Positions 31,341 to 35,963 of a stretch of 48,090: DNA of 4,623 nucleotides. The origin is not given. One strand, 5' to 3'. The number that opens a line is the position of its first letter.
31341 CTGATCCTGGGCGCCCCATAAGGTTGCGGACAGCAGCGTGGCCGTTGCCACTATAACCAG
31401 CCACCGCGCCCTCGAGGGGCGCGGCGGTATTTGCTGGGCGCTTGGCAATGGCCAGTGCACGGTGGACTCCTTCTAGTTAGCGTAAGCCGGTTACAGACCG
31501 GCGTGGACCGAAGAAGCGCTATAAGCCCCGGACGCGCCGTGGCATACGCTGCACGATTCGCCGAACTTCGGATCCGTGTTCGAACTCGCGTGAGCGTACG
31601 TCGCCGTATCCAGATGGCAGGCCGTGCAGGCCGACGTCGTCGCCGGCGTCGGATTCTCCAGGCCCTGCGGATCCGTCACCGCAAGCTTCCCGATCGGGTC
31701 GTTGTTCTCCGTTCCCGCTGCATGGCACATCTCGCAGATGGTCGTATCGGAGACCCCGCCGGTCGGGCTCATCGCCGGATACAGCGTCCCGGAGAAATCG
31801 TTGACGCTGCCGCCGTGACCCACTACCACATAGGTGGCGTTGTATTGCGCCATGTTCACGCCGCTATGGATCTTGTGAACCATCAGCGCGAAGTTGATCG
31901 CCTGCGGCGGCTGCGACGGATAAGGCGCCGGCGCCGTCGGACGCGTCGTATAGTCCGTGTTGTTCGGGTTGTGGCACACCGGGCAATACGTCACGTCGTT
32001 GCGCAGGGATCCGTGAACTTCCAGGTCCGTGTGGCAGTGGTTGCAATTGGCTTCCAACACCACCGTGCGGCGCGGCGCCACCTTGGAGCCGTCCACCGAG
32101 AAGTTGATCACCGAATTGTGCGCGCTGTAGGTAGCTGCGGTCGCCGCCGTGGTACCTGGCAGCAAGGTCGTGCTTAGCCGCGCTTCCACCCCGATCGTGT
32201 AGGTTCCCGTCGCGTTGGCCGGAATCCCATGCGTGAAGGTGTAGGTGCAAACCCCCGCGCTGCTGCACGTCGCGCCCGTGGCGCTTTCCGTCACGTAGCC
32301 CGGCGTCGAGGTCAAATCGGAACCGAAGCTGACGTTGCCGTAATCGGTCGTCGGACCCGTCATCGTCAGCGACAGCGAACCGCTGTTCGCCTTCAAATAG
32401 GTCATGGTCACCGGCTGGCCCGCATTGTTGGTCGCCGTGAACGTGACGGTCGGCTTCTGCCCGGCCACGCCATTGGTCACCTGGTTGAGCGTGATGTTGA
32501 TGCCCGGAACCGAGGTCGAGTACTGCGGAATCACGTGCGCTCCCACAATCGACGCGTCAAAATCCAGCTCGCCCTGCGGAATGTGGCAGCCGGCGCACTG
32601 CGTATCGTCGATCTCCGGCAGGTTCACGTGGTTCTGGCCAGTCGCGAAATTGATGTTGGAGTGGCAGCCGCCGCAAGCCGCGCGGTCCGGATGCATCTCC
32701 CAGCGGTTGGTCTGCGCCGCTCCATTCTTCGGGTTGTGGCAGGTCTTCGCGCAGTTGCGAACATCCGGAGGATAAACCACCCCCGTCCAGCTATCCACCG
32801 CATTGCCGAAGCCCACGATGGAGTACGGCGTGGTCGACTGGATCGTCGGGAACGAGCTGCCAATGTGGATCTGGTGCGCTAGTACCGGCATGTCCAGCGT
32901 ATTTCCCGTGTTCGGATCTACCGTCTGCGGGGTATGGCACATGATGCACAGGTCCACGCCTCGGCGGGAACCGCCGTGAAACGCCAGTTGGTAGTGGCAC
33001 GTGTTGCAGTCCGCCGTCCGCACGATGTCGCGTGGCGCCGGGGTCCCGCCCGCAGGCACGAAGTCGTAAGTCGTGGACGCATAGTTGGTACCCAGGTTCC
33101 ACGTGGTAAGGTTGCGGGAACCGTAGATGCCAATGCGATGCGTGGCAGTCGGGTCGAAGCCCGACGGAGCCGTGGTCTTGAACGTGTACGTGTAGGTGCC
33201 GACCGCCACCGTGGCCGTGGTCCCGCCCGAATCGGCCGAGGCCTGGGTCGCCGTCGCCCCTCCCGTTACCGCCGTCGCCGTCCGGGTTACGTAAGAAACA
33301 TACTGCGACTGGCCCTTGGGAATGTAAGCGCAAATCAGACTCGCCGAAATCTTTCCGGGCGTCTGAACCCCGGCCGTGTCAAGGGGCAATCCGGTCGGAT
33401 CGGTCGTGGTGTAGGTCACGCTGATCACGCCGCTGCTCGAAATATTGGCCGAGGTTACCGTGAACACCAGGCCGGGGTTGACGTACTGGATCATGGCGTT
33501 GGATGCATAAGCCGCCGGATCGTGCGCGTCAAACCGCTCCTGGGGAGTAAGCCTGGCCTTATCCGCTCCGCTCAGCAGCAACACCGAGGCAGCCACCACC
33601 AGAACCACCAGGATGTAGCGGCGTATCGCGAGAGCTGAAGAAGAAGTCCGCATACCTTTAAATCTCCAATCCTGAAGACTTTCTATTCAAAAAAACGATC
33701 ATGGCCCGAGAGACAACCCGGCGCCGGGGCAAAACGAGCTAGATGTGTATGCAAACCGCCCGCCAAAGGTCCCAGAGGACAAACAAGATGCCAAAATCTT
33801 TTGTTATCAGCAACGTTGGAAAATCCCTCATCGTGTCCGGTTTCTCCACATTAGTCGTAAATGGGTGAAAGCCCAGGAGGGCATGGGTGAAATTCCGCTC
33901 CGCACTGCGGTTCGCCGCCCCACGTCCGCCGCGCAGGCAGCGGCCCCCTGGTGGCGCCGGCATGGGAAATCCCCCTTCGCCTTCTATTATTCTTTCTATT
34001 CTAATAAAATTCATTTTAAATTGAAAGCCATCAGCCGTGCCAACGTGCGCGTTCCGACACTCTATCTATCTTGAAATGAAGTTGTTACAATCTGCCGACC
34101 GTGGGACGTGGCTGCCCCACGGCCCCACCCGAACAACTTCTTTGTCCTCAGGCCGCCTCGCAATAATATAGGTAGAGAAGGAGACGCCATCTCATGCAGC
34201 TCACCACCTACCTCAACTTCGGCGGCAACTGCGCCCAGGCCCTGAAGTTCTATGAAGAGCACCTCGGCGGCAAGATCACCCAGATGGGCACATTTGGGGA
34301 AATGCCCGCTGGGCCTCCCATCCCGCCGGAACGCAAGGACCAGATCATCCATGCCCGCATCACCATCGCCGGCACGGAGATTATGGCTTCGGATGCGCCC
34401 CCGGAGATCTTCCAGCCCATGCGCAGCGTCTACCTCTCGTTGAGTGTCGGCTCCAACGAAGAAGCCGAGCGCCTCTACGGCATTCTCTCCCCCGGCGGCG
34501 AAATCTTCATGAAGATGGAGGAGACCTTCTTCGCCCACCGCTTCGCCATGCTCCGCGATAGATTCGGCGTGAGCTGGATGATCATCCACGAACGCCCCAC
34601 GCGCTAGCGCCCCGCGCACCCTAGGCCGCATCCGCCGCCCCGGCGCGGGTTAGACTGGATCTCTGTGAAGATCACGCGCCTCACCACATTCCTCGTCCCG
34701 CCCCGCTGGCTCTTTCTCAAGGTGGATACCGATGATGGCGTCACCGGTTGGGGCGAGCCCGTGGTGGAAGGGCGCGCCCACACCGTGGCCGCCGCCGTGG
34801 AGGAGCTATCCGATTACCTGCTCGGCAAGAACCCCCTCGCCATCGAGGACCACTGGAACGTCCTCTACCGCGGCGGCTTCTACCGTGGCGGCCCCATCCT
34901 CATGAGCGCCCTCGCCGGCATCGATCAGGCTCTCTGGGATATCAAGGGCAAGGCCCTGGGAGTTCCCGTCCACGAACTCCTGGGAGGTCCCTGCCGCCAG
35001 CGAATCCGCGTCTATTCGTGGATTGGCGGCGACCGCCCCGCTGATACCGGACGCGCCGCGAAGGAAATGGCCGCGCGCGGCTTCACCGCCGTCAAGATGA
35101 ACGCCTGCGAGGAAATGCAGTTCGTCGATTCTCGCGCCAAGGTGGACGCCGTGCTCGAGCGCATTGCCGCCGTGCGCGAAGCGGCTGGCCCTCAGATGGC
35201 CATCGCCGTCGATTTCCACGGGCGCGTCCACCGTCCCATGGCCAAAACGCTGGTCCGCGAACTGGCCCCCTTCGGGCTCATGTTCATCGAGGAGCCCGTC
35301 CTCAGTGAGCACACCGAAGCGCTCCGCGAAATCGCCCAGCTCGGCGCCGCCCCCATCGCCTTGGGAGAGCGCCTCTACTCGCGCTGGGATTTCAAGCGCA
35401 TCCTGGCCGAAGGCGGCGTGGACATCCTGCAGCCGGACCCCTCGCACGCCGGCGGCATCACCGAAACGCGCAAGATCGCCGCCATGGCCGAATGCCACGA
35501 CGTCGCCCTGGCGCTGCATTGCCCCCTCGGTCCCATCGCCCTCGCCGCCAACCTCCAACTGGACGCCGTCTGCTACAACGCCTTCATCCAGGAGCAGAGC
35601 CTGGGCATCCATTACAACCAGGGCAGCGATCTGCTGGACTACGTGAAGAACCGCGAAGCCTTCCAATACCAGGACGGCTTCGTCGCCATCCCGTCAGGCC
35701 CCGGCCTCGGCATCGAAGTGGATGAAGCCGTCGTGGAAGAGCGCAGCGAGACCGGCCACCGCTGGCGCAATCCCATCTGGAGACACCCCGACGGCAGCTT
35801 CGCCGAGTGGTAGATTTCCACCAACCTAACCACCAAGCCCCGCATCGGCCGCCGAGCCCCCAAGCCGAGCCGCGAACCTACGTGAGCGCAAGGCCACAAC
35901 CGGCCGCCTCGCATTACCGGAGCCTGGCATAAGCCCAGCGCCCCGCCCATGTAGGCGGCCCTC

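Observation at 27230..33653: mtrCAB-type porin-cytochrome operon (plus a four-domain cytochrome c) in an acidobacterial-looking genome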

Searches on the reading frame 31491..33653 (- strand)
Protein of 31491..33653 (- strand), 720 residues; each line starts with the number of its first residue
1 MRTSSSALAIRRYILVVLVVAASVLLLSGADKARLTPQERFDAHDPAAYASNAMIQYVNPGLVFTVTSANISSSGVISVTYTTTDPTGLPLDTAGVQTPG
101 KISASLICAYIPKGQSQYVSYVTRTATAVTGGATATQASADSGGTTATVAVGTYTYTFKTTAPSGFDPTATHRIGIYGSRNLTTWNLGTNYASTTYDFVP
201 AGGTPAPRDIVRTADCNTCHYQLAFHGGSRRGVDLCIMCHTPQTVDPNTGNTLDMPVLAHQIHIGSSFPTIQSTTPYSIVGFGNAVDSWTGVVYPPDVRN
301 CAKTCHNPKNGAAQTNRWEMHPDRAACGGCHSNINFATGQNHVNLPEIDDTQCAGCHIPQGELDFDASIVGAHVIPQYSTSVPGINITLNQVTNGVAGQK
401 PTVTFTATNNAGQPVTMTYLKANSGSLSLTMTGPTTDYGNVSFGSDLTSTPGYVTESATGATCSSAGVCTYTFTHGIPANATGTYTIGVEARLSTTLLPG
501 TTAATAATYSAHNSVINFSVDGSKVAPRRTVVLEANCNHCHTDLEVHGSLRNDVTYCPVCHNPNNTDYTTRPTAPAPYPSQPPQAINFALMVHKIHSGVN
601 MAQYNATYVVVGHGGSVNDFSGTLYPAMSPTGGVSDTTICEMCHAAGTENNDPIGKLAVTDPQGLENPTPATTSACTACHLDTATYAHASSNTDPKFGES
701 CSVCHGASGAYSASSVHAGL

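Call 4: search_protein_families(library=ncbifam, proteins=[window:31491-33653:-], max_evalue=0.1)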
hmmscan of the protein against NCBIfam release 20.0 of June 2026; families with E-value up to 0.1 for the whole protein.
window:31491-33653:- (720 aa): 4 families
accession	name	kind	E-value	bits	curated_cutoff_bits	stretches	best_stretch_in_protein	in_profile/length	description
TIGR03507.1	decahem_SO1788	subfamily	4.8e-150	501.2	209.3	1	72-717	3-672/672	OmcA/MtrC family decaheme c-type cytochrome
TIGR03508.1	decahem_SO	subfamily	1.7e-07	31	192.2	1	620-706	17-102/258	DmsE family decaheme c-type cytochrome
TIGR01904.2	GSu_C4xC__C2xCH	domain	0.00019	21.1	27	1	293-335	16-60/73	CxxxxCH/CxxCH domain c-type cytochrome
TIGR03153.1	cytochr_NrfH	equivalog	0.05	13.7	134.2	0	524-562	92-134/138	cytochrome c nitrite reductase small subunit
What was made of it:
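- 31491..33653 (-): mtrC homologue: a 720-aa surface decaheme cytochrome. It has a Sec-type signal peptide with no lipobox cysteine. Hemes are arranged 5+5, with heme site 3 as CxxxCH. A Cys463/Cys469 pair is conserved. TIGR03507 OmcA/MtrC scores 501 bits (cut-off 209) over aa 72-717, covering model positions 3-672 of 672 (call 4).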

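Call 5: search_protein_families(library=pfam, proteins=[window:31491-33653:-], max_evalue=0.1)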
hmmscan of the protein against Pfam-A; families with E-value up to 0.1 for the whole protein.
window:31491-33653:- (720 aa): 3 families
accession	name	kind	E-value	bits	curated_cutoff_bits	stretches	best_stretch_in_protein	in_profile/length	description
PF22113.1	Mtrc-MtrF_II-IV_dom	-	6.8e-44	149.9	30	2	529-717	1-175/176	Outer membrane cytochrome MtrC/MtrF-like, domains II/IV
PF14522.11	Cytochrome_C7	-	1.6e-09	37.9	24.8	2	672-712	12-55/67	Cytochrome c7 and related cytochrome c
PF14537.11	Cytochrom_c3_2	-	0.00025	21.9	25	0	529-562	52-79/79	Cytochrome c3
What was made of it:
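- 31491..33653 (-): PF22113 (MtrC/MtrF domains II/IV) matches twice (call 5).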

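Call 7: search_solved_structures(query=window:31491-33653:-, max_evalue=0.001)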
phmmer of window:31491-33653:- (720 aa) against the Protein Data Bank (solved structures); distinct sequences matched with E-value up to 0.001: 12.
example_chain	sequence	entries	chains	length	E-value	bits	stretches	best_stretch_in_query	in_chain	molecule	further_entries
3pmq_A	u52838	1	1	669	1.1e-20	77.1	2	294-680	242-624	Decaheme cytochrome c MtrF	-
4lmh_A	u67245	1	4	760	1.5e-16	63.4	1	137-568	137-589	Extracellular iron oxide respiratory system surface decaheme cytochrome c component OmcA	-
6r2q_C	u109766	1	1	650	2.2e-11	46.3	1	386-563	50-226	Decaheme c-type cytochrome, OmcA/MtrC family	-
6qyc_A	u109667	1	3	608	2.4e-11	46.2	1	390-563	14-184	Decaheme c-type cytochrome, OmcA/MtrC family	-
3ucp_A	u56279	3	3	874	2.2e-08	36.4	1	129-333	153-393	UndA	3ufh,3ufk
9eov_A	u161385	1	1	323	3.8e-08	35.6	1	148-359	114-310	Extracellular iron oxide respiratory system surface decaheme cytochrome c component MtrC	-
7qth_A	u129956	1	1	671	1.1e-07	34.2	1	148-382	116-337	Extracellular iron oxide respiratory system surface decaheme cytochrome c component MtrC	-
7o7g_A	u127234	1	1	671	1.1e-07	34.1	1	148-382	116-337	Extracellular iron oxide respiratory system surface decaheme cytochrome c component MtrC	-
8qbz_A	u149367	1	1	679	1.2e-07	34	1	148-382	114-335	Extracellular iron oxide respiratory system surface decaheme cytochrome c component MtrC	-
8qbq_A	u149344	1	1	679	1.3e-07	33.9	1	148-382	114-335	Extracellular iron oxide respiratory system surface decaheme cytochrome c component MtrC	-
4lm8_A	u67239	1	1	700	1.3e-07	33.8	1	148-382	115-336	Extracellular iron oxide respiratory system surface decaheme cytochrome c component MtrC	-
8qc9_A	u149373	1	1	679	1.5e-07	33.7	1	148-382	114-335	Extracellular iron oxide respiratory system surface decaheme cytochrome c component MtrC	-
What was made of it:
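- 31491..33653 (-): Solved-structure matches are MtrF, OmcA and MtrC (call 7).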

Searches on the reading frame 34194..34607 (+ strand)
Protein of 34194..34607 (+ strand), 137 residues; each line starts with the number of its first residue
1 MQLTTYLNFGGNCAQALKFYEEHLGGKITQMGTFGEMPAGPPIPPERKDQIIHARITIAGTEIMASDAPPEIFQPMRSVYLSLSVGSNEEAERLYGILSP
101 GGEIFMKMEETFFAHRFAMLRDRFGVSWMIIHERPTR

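Call 24: search_protein_families(library=pfam, proteins=[window:34194-34607:+], max_evalue=0.00001)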
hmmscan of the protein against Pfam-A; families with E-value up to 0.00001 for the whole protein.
window:34194-34607:+ (137 aa): 2 families
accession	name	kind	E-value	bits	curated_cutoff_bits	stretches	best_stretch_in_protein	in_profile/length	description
PF06983.19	3-dmu-9_3-mt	-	3.3e-11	44.1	24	1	3-131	3-116/116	3-demethylubiquinone-9 3-methyltransferase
PF00903.31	Glyoxalase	-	8.1e-08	33.1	20.6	1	10-130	9-121/121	Glyoxalase/Bleomycin resistance protein/Dioxygenase superfamily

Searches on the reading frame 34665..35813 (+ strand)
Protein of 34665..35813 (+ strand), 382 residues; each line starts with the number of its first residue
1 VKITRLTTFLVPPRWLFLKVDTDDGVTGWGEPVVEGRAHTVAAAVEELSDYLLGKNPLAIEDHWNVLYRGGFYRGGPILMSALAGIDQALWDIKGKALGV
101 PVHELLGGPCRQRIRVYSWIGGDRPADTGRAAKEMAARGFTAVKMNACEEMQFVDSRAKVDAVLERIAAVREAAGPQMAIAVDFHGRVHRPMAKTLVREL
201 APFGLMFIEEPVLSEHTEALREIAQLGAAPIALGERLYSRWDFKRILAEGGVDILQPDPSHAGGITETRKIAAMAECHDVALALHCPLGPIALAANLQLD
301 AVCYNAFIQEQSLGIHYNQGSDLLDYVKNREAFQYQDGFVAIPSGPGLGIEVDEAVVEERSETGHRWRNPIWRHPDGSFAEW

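Call 24: search_protein_families(library=pfam, proteins=[window:34665-35813:+], max_evalue=0.00001)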
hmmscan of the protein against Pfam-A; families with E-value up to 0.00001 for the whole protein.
window:34665-35813:+ (382 aa): 2 families
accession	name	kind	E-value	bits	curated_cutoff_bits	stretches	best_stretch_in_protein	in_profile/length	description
PF13378.12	MR_MLE_C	-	8.4e-72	241.9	29.4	1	130-355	4-218/219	Enolase C-terminal domain-like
PF02746.21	MR_MLE_N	-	1.8e-24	86.7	22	1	15-107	28-117/117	Mandelate racemase / muconate lactonizing enzyme, N-terminal domain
